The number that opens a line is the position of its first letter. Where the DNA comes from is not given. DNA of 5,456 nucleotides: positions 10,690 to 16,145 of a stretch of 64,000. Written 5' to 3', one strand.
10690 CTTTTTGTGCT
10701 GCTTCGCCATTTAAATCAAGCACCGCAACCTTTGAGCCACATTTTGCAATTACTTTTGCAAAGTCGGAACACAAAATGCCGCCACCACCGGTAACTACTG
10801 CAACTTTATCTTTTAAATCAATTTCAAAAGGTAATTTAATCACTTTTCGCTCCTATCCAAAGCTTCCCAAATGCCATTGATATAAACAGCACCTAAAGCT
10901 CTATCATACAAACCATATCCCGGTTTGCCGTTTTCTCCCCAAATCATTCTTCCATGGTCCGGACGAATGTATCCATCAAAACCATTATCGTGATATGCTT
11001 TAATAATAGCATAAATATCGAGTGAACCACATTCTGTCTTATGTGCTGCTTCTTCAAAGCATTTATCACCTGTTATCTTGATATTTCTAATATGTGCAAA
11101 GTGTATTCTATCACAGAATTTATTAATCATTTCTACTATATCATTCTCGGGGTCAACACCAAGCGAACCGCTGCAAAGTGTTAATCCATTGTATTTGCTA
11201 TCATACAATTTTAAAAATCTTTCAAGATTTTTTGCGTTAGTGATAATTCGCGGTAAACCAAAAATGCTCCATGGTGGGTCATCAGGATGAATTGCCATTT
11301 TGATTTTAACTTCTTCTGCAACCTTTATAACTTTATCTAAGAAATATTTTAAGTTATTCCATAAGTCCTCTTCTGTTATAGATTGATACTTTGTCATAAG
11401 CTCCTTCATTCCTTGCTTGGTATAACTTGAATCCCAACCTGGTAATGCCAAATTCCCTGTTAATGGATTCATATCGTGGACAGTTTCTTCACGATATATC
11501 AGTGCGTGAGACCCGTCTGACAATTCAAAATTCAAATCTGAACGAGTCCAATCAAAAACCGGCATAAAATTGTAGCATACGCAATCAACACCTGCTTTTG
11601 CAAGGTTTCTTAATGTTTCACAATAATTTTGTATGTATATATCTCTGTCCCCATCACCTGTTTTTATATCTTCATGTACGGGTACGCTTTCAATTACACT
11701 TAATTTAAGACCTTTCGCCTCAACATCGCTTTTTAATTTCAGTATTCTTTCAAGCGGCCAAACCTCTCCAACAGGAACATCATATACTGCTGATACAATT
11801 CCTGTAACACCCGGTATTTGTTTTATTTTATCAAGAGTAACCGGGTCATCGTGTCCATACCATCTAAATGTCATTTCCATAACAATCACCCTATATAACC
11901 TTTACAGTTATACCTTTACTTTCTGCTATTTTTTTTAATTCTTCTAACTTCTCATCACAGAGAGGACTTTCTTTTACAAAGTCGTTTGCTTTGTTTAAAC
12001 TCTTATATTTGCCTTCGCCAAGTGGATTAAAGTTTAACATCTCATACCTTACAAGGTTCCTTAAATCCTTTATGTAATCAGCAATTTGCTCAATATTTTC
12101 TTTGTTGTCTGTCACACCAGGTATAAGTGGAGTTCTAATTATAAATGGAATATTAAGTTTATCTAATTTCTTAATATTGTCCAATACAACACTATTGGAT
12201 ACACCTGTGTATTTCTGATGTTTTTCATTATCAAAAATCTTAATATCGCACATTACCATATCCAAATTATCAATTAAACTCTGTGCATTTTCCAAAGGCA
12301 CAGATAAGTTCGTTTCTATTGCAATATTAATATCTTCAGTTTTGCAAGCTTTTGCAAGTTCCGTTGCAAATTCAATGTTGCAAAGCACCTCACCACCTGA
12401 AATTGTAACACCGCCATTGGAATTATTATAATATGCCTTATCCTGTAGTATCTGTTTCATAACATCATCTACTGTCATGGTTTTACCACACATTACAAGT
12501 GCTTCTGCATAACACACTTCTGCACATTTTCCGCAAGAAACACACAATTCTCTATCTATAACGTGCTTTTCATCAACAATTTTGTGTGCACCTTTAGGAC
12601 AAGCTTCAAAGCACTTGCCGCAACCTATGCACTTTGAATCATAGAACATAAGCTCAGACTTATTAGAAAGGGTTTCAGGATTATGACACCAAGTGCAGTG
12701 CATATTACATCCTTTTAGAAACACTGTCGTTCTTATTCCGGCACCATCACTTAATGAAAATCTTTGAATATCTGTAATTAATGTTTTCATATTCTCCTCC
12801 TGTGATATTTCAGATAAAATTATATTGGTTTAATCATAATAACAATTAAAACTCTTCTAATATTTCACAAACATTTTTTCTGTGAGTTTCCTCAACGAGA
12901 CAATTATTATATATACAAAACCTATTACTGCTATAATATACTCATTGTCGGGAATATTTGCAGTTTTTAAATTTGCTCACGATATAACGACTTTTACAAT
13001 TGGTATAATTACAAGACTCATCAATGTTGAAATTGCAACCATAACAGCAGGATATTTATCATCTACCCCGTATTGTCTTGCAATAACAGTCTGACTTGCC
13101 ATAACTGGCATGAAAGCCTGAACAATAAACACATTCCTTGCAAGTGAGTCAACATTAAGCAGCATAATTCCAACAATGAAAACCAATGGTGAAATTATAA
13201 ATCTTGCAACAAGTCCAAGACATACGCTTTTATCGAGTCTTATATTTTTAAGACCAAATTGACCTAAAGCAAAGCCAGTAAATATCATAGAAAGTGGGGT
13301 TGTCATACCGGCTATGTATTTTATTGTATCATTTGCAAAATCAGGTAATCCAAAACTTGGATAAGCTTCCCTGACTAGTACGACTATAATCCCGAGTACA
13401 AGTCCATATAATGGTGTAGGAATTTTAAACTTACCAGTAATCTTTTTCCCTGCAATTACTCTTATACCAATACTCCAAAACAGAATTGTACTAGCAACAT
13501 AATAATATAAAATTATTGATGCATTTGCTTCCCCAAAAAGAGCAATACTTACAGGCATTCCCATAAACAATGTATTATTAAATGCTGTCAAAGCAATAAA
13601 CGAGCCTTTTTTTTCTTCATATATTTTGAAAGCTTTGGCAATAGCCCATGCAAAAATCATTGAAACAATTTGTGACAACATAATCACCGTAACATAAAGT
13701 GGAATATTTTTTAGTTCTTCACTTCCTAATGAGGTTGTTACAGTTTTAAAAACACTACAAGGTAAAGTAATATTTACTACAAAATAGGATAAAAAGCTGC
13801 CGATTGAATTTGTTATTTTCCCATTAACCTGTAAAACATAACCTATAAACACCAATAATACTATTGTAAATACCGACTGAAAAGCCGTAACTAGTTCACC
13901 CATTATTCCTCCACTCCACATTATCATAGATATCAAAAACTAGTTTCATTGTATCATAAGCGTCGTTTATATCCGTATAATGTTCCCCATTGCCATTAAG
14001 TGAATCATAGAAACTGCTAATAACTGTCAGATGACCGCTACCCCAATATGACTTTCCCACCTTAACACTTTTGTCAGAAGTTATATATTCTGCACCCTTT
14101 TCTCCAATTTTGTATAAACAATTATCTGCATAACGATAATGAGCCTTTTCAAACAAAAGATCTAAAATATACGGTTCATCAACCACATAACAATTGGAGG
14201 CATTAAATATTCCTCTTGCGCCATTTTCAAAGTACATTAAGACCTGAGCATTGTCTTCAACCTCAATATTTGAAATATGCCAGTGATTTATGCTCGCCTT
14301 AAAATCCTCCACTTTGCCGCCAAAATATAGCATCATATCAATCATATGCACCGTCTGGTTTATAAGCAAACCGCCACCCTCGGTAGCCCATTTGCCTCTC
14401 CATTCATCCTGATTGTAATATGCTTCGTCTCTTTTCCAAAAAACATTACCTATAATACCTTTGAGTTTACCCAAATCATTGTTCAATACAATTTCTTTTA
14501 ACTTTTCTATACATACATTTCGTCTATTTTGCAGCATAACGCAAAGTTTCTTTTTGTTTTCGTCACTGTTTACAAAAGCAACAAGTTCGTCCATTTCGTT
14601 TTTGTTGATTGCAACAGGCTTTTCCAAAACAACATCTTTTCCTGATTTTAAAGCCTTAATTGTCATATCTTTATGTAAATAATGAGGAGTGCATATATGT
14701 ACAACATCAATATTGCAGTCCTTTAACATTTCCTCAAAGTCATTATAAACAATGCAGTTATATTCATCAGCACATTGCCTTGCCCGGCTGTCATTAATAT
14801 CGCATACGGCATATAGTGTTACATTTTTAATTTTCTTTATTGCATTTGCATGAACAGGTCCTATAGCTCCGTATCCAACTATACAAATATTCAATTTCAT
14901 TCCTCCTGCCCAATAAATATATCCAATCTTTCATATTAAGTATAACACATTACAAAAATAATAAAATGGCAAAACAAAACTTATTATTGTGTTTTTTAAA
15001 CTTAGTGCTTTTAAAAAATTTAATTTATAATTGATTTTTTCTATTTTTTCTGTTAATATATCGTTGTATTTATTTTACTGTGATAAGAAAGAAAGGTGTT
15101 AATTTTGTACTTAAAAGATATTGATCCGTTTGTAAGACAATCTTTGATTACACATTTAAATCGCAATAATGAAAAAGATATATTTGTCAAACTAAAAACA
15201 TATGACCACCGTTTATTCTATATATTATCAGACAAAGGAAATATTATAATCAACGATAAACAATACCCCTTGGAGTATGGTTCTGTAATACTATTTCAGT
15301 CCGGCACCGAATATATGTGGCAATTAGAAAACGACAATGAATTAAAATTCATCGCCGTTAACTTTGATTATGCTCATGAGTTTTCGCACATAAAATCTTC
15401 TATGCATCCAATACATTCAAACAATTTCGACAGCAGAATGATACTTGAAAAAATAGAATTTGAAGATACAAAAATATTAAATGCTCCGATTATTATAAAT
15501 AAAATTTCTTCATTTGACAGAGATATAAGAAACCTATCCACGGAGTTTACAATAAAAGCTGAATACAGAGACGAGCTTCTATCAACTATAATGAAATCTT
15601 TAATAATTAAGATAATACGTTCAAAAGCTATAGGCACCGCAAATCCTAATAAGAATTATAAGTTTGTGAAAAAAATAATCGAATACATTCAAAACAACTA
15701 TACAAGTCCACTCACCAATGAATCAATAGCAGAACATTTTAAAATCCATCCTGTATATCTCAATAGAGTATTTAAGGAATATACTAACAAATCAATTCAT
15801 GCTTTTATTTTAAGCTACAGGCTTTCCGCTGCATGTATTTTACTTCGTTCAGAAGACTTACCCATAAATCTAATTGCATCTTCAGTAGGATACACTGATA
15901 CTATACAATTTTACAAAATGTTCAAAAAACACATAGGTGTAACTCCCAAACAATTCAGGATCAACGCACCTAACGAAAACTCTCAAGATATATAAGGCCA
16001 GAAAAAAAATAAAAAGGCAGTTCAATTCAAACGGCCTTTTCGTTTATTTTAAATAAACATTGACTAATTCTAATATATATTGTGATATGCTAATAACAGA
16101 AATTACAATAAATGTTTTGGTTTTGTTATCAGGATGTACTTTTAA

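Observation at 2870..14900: Glycyl radical enzyme and its activase embedded in a mannonate/sugar-acid utilisation operon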

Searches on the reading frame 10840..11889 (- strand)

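Call 3: search_protein_families(library=pfam, proteins=[window:10840-11889:-])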
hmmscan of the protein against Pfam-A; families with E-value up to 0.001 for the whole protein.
window:10840-11889:- (349 aa): 2 families
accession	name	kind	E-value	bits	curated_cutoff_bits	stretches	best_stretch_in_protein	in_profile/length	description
PF03786.19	UxuA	-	2.9e-156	520.1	23.7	1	4-345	1-351/352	D-mannonate dehydratase (UxuA)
PF01261.30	AP_endonuc_2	-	7.3e-05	23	31.1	0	170-308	94-225/249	Xylose isomerase-like TIM barrel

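Call 5: search_protein_families(library=ncbifam, proteins=[window:10840-11889:-], max_evalue=0.00001)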
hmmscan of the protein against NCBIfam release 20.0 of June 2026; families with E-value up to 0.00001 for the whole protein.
window:10840-11889:- (349 aa): 3 families
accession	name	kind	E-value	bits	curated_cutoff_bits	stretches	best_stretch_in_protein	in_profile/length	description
NF003027.0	PRK03906.1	subfamily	2.2e-153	510.7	191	2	148-348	180-381/385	mannonate dehydratase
TIGR00695.1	uxuA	equivalog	2.4e-125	418.7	199.55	2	139-346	169-389/394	mannonate dehydratase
TIGR04379.1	myo_inos_iolE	equivalog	8.9e-06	25.5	290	0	162-271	115-213/290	myo-inosose-2 dehydratase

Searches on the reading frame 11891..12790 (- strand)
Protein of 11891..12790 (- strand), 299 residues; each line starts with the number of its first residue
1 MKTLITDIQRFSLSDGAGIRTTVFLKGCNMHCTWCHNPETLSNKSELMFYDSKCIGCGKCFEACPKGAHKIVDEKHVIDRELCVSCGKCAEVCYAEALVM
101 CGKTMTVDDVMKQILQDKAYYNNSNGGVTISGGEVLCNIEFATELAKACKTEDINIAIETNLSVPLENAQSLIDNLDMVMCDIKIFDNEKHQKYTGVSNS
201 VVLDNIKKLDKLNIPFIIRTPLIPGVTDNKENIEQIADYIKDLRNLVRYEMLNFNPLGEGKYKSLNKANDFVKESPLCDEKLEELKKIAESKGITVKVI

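Call 3: search_protein_families(library=pfam, proteins=[window:11891-12790:-])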
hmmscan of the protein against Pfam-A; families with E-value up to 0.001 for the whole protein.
window:11891-12790:- (299 aa): 11 families
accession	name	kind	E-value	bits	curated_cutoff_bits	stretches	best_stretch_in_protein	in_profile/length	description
PF04055.27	Radical_SAM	-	8.1e-19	68.8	29.5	1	101-233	24-159/166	Radical SAM superfamily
PF00037.32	Fer4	-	2.7e-13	49.6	21.1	2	51-68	5-22/24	4Fe-4S binding domain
PF13353.11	Fer4_12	-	9.5e-12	45.8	22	2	15-49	2-36/137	4Fe-4S single cluster domain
PF12838.12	Fer4_7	-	1.7e-08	35.2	27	1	53-96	1-51/52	4Fe-4S dicluster domain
PF13237.11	Fer4_10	-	1.7e-08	34.7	25.5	1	51-93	6-52/53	4Fe-4S dicluster domain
PF12837.12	Fer4_6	-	2.7e-08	33.8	25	2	52-68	7-23/24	4Fe-4S binding domain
PF13187.11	Fer4_9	-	5.4e-08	33.2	27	1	53-96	1-50/52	4Fe-4S dicluster domain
PF14697.11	Fer4_21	-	1.5e-07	31.9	35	1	51-97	5-56/59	4Fe-4S dicluster domain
PF12797.12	Fer4_2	-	5.3e-07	29.6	24.5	1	50-65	6-21/22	4Fe-4S binding domain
PF12800.12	Fer4_4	-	0.00042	20.9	24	0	52-67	2-17/17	4Fe-4S binding domain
PF25160.1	LdpA_Fe-S-bd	-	0.00098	19.3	27.6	0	50-68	24-42/49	LdpA Fe-S cluster-binding domain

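Call 5: search_protein_families(library=ncbifam, proteins=[window:11891-12790:-], max_evalue=0.00001)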
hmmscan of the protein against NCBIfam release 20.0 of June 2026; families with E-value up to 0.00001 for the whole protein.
window:11891-12790:- (299 aa): 36 families (the best 25 are shown)
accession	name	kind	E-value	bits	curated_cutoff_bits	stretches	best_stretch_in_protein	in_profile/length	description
TIGR02494.1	PFLE_PFLC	subfamily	3.8e-102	341.5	174.35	1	5-293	1-293/293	glycyl-radical enzyme activating protein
NF043069.1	T4HPD_activ_SAM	equivalog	4.9e-95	318.3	425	1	3-298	2-297/299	trans-4-hydroxy-L-proline dehydratase activase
NF048010.1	SfplDhtActHpsHDes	equivalog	3e-88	295.5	430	1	4-288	7-297/298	(2S)-3-sulfopropanediol dehydratase activating enzyme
NF033719.1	ind_deCO2_activ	equivalog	1.5e-85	287.2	425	1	4-296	2-300/302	indoleacetate decarboxylase activase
NF048008.1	SfplDhtActHpfHKleb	equivalog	1.4e-79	267.6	500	1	5-294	2-301/308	(2S)-3-sulfopropanediol dehydratase activating enzyme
TIGR04395.1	cutC_activ_rSAM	equivalog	4.9e-78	262.5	360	1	2-299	4-307/309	choline TMA-lyase-activating enzyme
NF033717.2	HPDL_rSAM_activ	equivalog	1.4e-77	261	420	1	2-296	3-303/311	4-hydroxyphenylacetate decarboxylase activase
TIGR04003.1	rSAM_BssD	equivalog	1.7e-75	254.1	496.45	1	4-294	2-301/314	[benzylsuccinate synthase]-activating enzyme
NF007483.0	PRK10076.1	equivalog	1e-61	208.7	326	2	82-298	72-290/292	[formate-C-acetyltransferase]-activating enzyme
TIGR04041.1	activase_YjjW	hypoth_equivalog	1.8e-60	204.7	250.2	1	3-263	2-247/276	YjjW family glycine radical enzyme activase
TIGR02493.1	PFLA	equivalog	1.2e-53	181.9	231.75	2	100-290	41-233/235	pyruvate formate-lyase-activating protein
NF008356.0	PRK11145.1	equivalog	2.4e-48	164.5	375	2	100-297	46-245/246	pyruvate formate lyase 1-activating protein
TIGR02495.1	NrdG2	equivalog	2.2e-19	69.6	131.15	2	105-244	47-184/193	anaerobic ribonucleoside-triphosphate reductase activating protein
TIGR02491.1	NrdG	equivalog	6.5e-13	48.9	126.1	1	5-45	2-42/154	anaerobic ribonucleoside-triphosphate reductase activating protein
NF058577.1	FdxA_fam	equivalog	1.6e-11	44.2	65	1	52-97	7-52/52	4Fe-4S ferredoxin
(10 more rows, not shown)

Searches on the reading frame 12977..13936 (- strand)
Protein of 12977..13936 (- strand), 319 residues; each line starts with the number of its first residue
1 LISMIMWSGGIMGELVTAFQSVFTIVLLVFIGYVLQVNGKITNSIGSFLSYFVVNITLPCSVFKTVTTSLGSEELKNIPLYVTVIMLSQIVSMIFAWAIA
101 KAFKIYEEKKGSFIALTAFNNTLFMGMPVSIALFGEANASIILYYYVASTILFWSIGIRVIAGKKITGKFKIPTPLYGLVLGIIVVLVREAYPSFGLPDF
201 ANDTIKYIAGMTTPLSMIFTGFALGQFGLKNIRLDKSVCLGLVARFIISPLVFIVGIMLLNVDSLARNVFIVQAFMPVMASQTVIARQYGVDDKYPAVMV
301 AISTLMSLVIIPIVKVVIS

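Call 4: search_protein_families(library=pfam, proteins=[window:12977-13936:-])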
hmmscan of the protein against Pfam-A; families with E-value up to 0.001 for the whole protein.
window:12977-13936:- (319 aa): 2 families
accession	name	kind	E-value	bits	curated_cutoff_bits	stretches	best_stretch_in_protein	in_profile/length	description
PF03547.23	Mem_trans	-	7.7e-35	120.5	25.7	2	18-165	2-151/343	Membrane transport protein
PF01758.21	SBF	-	3.7e-07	30.5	24.3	1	233-318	25-114/191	Sodium Bile acid symporter family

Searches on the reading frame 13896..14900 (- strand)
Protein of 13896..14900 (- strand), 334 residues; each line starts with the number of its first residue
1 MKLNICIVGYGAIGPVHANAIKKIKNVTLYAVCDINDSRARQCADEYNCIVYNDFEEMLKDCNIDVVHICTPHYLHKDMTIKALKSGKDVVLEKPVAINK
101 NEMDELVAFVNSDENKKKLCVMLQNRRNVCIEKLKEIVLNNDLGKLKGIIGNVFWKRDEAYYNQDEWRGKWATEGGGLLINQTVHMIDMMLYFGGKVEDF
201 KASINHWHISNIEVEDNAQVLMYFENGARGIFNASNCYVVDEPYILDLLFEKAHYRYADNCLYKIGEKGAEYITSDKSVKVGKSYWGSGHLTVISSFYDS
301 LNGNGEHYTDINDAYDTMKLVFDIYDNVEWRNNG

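Call 4: search_protein_families(library=pfam, proteins=[window:13896-14900:-])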
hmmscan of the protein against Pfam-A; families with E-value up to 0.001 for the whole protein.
window:13896-14900:- (334 aa): 5 families
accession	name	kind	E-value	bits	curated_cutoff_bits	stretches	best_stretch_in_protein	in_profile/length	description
PF01408.29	GFO_IDH_MocA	-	9.2e-29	101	24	1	3-114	1-113/120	Oxidoreductase family, NAD-binding Rossmann fold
PF22725.1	GFO_IDH_MocA_C3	-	1.9e-21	76.7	27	1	132-241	2-109/124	GFO/IDH/MocA C-terminal domain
PF02894.22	GFO_IDH_MocA_C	-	3.6e-13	50.2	22.9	1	135-321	1-203/218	Oxidoreductase family, C-terminal alpha/beta domain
PF03447.22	NAD_binding_3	-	4.3e-07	31.1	24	1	9-107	1-103/116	Homoserine dehydrogenase, NAD binding domain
PF08635.15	ox_reductase_C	-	0.00099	19.2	22.5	0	130-199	5-69/142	Putative oxidoreductase C terminal domain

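Call 5: search_protein_families(library=ncbifam, proteins=[window:13896-14900:-], max_evalue=0.00001)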
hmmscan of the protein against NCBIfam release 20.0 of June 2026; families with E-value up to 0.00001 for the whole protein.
window:13896-14900:- (334 aa): 10 families
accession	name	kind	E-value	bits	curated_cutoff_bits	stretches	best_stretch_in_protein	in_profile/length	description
TIGR04380.1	myo_inos_iolG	equivalog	3.7e-34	118.1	355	1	2-236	1-231/330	inositol 2-dehydrogenase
NF040723.1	UDP-GlcNAcDh_Arch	equivalog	4.4e-32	111.8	450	1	3-233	1-214/302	UDP-N-acetylglucosamine 3-dehydrogenase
NF052479.1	LevoglcsnDh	equivalog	1e-21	77.1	650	1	4-207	5-215/386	levoglucosan dehydrogenase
NF008607.0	PRK11579.1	subfamily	9e-17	61.1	330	1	2-207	4-202/346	oxidoreductase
NF052679.1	InsChiInosDhIolG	equivalog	2.1e-16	59.9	540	1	1-145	1-147/343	bifunctional inositol 2-dehydrogenase/D-chiro-inositol 1-dehydrogenase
NF058563.1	BT_2159_fam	equivalog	1.7e-12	47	650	1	4-147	2-144/350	disaccharide 3-dehydrogenase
NF058561.1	BT_2158_fam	equivalog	2.6e-12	46.1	750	1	2-147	35-178/487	glycoside 3-dehydrogenase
NF041392.1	XylDh_Gfo6_Halo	equivalog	6e-12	45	350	1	19-187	34-205/350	D-xylose 1-dehydrogenase Gfo6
NF007574.0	PRK10206.1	equivalog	5.5e-11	42.1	352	1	29-243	28-234/345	oxidoreductase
NF009830.0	PRK13304.1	equivalog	2.9e-09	36.8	267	1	3-117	2-115/265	aspartate dehydrogenase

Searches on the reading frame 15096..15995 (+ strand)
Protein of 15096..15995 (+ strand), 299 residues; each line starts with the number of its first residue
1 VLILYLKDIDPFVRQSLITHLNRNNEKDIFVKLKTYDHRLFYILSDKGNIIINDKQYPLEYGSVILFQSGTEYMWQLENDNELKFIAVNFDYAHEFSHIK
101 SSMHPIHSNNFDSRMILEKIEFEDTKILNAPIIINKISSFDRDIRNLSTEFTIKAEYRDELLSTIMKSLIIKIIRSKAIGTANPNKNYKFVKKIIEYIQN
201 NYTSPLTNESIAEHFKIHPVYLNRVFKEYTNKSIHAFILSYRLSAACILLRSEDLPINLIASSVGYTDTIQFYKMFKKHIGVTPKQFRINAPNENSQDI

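Call 4: search_protein_families(library=pfam, proteins=[window:15096-15995:+])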
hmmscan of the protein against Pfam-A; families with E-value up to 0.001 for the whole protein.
window:15096-15995:+ (299 aa): 2 families
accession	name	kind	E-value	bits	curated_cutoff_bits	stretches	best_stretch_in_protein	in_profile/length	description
PF12833.13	HTH_18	-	1.2e-19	70.8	33.6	1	211-288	1-78/80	Helix-turn-helix domain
PF00165.29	HTH_AraC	-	4.2e-15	55.9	26.6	2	250-288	1-41/42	Bacterial regulatory helix-turn-helix proteins, AraC family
